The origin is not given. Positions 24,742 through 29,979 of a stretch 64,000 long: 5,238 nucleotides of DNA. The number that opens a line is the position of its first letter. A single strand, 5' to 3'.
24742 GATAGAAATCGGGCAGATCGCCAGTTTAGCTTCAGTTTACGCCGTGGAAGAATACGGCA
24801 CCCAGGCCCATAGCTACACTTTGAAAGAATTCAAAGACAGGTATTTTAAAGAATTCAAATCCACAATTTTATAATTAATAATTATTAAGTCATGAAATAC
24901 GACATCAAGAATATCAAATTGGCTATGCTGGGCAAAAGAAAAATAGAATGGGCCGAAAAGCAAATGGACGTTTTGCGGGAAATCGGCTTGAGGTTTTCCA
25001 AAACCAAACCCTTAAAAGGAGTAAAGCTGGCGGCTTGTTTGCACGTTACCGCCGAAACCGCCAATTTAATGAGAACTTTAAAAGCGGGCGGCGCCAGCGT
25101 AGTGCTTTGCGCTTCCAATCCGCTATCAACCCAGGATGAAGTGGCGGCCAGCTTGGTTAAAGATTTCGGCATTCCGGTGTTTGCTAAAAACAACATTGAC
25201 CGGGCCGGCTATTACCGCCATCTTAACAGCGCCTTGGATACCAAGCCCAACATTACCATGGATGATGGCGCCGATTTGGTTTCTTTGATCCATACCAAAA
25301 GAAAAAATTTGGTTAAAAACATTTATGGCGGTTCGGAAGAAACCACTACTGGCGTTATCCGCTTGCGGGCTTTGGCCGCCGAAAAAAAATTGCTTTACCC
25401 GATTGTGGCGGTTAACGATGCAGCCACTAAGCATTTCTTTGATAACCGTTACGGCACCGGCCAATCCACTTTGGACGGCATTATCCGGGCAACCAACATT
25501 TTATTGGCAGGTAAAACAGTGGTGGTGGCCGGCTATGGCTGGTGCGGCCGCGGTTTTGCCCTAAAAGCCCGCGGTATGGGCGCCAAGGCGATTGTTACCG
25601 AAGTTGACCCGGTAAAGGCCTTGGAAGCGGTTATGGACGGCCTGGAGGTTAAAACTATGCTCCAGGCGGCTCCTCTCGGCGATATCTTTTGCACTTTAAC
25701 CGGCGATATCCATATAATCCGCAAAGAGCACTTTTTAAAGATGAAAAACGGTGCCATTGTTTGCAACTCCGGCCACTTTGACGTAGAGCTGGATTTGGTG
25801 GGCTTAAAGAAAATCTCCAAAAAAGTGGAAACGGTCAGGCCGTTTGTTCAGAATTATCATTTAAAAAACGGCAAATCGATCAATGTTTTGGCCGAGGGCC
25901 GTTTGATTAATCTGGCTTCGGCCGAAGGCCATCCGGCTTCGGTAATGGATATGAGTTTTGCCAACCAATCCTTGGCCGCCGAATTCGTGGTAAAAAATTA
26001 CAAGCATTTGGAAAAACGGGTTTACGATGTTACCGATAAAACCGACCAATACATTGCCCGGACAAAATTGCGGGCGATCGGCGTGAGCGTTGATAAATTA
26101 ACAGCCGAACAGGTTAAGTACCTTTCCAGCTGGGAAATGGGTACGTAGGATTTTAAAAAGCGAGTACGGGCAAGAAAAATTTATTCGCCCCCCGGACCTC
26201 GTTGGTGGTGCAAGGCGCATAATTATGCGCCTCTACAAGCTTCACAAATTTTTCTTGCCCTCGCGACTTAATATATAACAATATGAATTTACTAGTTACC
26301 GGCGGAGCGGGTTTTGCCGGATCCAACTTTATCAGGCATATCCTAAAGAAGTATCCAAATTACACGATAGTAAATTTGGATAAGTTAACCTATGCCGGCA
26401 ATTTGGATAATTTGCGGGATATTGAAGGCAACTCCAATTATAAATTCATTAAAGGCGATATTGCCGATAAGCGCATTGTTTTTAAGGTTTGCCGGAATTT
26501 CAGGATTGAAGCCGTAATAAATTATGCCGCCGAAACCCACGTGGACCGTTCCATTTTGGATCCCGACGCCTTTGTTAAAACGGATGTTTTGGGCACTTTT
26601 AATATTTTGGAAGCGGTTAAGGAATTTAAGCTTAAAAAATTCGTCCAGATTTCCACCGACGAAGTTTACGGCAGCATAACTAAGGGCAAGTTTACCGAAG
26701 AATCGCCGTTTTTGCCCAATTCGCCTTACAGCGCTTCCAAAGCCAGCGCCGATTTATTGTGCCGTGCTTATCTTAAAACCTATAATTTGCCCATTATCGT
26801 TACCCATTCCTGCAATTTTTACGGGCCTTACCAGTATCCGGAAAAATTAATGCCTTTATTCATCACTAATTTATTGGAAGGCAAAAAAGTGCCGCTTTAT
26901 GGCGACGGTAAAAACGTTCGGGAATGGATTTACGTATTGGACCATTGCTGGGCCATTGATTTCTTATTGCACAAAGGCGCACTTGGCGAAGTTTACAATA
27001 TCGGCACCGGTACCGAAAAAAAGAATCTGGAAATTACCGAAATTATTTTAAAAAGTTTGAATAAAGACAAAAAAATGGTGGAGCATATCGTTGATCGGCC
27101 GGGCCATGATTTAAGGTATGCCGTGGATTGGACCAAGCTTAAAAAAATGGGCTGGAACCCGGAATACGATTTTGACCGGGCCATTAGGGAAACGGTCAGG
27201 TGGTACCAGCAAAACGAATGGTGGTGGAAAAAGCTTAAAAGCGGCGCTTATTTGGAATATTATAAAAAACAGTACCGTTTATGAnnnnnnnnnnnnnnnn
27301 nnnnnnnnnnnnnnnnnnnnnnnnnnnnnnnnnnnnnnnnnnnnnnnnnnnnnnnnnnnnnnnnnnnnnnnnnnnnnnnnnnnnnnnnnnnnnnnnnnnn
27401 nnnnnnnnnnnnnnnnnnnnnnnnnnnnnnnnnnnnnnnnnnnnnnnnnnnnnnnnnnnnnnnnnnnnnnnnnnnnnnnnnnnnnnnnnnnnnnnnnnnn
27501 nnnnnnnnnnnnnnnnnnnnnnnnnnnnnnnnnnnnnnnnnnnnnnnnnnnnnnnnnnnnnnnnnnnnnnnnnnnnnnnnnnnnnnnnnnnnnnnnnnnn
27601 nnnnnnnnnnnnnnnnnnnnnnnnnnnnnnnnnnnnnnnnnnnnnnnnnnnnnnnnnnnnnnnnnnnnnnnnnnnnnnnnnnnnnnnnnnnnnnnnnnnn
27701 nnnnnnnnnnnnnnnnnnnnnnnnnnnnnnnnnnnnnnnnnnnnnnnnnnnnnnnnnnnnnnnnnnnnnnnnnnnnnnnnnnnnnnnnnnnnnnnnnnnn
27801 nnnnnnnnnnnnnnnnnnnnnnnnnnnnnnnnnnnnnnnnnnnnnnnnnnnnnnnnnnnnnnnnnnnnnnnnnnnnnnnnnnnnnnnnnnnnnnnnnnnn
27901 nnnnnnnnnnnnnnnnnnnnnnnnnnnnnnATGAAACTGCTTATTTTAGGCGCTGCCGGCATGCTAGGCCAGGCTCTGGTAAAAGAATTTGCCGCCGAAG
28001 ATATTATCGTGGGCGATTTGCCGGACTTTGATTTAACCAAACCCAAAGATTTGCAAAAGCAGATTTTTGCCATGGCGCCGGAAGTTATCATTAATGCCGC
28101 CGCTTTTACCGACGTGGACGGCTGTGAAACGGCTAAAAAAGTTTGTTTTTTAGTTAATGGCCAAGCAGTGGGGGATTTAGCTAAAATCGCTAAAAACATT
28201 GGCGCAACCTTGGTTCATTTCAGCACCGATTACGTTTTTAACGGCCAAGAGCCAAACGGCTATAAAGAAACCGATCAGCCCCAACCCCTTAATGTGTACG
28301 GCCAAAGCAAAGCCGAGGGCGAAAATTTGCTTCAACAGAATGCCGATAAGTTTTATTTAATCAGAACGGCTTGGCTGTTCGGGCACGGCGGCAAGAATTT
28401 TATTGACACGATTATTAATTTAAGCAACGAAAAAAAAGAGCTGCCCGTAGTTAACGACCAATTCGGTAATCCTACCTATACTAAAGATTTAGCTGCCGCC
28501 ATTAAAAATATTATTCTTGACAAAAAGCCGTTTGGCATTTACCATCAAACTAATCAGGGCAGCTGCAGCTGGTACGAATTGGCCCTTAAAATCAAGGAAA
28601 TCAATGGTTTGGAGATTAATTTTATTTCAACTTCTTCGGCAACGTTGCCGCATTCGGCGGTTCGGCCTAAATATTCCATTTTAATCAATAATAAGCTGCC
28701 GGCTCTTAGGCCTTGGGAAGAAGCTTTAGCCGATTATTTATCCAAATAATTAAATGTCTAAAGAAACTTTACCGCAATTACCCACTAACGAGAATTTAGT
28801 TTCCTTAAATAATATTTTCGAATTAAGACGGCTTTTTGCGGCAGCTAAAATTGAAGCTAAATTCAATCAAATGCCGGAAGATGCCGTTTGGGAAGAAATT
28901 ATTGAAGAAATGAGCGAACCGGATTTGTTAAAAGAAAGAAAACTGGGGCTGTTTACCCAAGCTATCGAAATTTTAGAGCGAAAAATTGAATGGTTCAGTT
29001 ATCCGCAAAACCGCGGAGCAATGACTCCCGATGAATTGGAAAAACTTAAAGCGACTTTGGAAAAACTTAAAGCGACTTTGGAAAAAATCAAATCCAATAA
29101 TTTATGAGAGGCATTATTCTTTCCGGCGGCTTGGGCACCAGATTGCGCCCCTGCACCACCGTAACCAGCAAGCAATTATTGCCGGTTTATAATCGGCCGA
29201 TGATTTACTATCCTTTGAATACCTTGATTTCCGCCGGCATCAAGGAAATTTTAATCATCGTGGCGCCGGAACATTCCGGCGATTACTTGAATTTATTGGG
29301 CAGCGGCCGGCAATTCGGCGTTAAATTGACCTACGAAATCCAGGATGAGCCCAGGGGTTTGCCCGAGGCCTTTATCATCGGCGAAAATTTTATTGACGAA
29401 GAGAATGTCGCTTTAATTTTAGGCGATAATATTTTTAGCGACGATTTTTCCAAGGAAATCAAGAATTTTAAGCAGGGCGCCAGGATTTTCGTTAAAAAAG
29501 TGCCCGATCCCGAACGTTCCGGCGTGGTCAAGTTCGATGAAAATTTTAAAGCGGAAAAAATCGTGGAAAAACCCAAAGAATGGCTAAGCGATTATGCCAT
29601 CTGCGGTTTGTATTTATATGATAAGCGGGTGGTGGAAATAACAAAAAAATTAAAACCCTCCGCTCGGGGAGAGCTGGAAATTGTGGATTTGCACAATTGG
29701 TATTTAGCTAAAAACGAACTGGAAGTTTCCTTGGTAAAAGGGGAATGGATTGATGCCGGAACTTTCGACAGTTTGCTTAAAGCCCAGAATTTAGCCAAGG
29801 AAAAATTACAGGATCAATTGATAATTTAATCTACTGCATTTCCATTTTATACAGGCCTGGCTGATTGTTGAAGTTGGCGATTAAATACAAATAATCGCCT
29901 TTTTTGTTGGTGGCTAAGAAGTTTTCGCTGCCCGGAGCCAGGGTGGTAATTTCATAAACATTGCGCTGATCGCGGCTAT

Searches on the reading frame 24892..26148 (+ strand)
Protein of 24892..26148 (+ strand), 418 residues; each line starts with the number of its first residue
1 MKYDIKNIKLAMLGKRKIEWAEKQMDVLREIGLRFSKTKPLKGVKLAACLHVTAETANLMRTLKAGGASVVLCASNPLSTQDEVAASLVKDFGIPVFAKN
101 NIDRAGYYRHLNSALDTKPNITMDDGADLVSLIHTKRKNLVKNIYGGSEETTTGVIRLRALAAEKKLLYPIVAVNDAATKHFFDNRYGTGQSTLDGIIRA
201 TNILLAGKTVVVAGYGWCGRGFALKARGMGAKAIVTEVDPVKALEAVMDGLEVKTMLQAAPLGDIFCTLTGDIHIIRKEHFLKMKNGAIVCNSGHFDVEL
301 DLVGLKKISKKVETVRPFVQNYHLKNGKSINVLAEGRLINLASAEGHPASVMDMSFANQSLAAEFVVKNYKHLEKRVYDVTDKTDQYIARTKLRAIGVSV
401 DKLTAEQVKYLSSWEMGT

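Call 9: search_protein_families(library=pfam, proteins=[window:24892-26148:+], max_evalue=0.001)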
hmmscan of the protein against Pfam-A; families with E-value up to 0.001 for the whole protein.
window:24892-26148:+ (418 aa): 4 families
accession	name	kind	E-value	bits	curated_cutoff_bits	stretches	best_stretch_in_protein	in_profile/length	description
PF05221.23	AdoHcyase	-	2.9e-59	201.1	25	2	2-136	1-139/299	S-adenosyl-L-homocysteine hydrolase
PF00670.27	AdoHcyase_NAD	-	4.9e-55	186.5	27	1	185-345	1-161/162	S-adenosyl-L-homocysteine hydrolase, NAD binding domain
PF02826.25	2-Hacid_dh_C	-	7.2e-08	32.5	25.1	1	204-294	33-127/178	D-isomer specific 2-hydroxyacid dehydrogenase, NAD binding domain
PF07991.19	KARI_N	-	4e-06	26.9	20.6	1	205-306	2-107/165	Acetohydroxy acid isomeroreductase, NADPH-binding domain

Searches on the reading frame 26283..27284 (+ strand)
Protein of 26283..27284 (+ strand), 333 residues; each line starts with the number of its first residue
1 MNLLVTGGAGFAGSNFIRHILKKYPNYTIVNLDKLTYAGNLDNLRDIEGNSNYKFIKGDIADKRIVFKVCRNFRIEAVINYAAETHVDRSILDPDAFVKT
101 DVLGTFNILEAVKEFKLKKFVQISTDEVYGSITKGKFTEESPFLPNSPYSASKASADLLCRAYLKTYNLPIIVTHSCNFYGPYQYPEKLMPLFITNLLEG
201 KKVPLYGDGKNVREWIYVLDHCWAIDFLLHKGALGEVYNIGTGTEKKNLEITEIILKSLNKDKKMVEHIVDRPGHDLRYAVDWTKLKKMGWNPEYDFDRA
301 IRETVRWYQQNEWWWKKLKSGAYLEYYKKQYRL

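Call 9: search_protein_families(library=pfam, proteins=[window:26283-27284:+], max_evalue=0.001)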
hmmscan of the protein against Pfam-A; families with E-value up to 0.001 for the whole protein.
window:26283-27284:+ (333 aa): 7 families
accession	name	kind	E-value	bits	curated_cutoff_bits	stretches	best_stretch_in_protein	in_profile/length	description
PF16363.11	GDP_Man_Dehyd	-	2e-79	267.9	27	1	4-304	1-332/332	GDP-mannose 4,6 dehydratase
PF01370.27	Epimerase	-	5.9e-64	216.2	20.9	1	4-241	2-240/240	NAD dependent epimerase/dehydratase family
PF01073.25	3Beta_HSD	-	1.5e-18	67.3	22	1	4-224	1-224/280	3-beta hydroxysteroid dehydrogenase/isomerase family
PF02719.21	Polysacc_synt_2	-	3.9e-17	62.8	20.2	1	3-128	1-131/293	Polysaccharide biosynthesis protein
PF04321.23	RmlD_sub_bind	-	1.7e-14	54.1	27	1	1-167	1-143/287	RmlD substrate binding domain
PF07993.18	NAD_binding_4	-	1.4e-10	41.2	20.1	1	5-174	1-202/258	Male sterility protein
PF13460.12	NAD_binding_10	-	0.00031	21.1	27.2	1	38-157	26-128/184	NAD(P)H-binding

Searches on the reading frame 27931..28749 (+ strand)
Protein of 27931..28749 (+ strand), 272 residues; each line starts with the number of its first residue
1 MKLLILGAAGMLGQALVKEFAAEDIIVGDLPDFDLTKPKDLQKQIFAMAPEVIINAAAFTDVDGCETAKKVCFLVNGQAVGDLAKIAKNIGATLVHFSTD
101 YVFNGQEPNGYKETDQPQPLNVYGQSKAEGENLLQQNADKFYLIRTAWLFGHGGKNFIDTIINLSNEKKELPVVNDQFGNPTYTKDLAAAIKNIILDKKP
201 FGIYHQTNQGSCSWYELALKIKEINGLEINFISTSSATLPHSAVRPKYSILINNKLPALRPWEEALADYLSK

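Call 9: search_protein_families(library=pfam, proteins=[window:27931-28749:+], max_evalue=0.001)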
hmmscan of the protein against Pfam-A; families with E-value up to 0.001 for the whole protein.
window:27931-28749:+ (272 aa): 6 families
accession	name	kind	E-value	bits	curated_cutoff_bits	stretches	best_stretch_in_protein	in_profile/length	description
PF04321.23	RmlD_sub_bind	-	1.3e-84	284.1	27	1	1-271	1-283/287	RmlD substrate binding domain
PF01370.27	Epimerase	-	1.8e-16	60.7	20.9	1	4-194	2-224/240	NAD dependent epimerase/dehydratase family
PF07993.18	NAD_binding_4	-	2e-08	34.1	20.1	1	25-140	65-194/258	Male sterility protein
PF16363.11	GDP_Man_Dehyd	-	3.8e-07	30.3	27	1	32-153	58-184/332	GDP-mannose 4,6 dehydratase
PF01073.25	3Beta_HSD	-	3.3e-06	26.8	22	1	34-190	53-224/280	3-beta hydroxysteroid dehydrogenase/isomerase family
PF02719.21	Polysacc_synt_2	-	4.5e-05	23.2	20.2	0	36-139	64-154/293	Polysaccharide biosynthesis protein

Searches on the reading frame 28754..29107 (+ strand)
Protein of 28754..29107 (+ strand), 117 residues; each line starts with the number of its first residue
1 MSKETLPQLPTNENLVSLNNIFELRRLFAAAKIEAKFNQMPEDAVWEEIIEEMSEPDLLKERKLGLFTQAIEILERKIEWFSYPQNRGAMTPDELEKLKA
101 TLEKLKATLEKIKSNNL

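Call 9: search_protein_families(library=pfam, proteins=[window:28754-29107:+], max_evalue=0.001)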
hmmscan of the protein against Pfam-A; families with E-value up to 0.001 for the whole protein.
window:28754-29107:+ (117 aa): 0 families

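Call 59: search_protein_families(library=pfam, proteins=[window:28754-29107:+], max_evalue=1)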
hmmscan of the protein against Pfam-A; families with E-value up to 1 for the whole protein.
window:28754-29107:+ (117 aa): 2 families
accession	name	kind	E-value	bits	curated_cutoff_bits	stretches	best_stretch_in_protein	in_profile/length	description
PF18734.6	HEPN_AbiU2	-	0.024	14.5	26.8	1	64-114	70-125/193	AbiU2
PF16218.11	Peptidase_C101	-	0.073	12.9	27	1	53-113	64-124/265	Peptidase family C101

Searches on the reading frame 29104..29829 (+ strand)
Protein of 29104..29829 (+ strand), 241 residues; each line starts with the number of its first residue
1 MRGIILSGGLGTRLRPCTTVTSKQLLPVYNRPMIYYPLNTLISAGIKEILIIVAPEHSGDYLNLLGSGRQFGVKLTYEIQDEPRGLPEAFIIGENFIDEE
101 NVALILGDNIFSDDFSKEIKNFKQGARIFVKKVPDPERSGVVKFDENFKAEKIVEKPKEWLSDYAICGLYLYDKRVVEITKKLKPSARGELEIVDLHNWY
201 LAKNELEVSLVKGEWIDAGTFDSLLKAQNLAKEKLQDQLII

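Call 59: search_protein_families(library=pfam, proteins=[window:29104-29829:+], max_evalue=1)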
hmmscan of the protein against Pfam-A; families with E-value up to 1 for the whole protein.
window:29104-29829:+ (241 aa): 2 families
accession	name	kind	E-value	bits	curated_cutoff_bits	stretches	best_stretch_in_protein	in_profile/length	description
PF00483.29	NTP_transferase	-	2.6e-57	194.7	21.2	1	3-231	2-242/245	Nucleotidyl transferase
PF12804.13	NTP_transf_3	-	9.8e-09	36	27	1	3-128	1-118/160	MobA-like NTP transferase domain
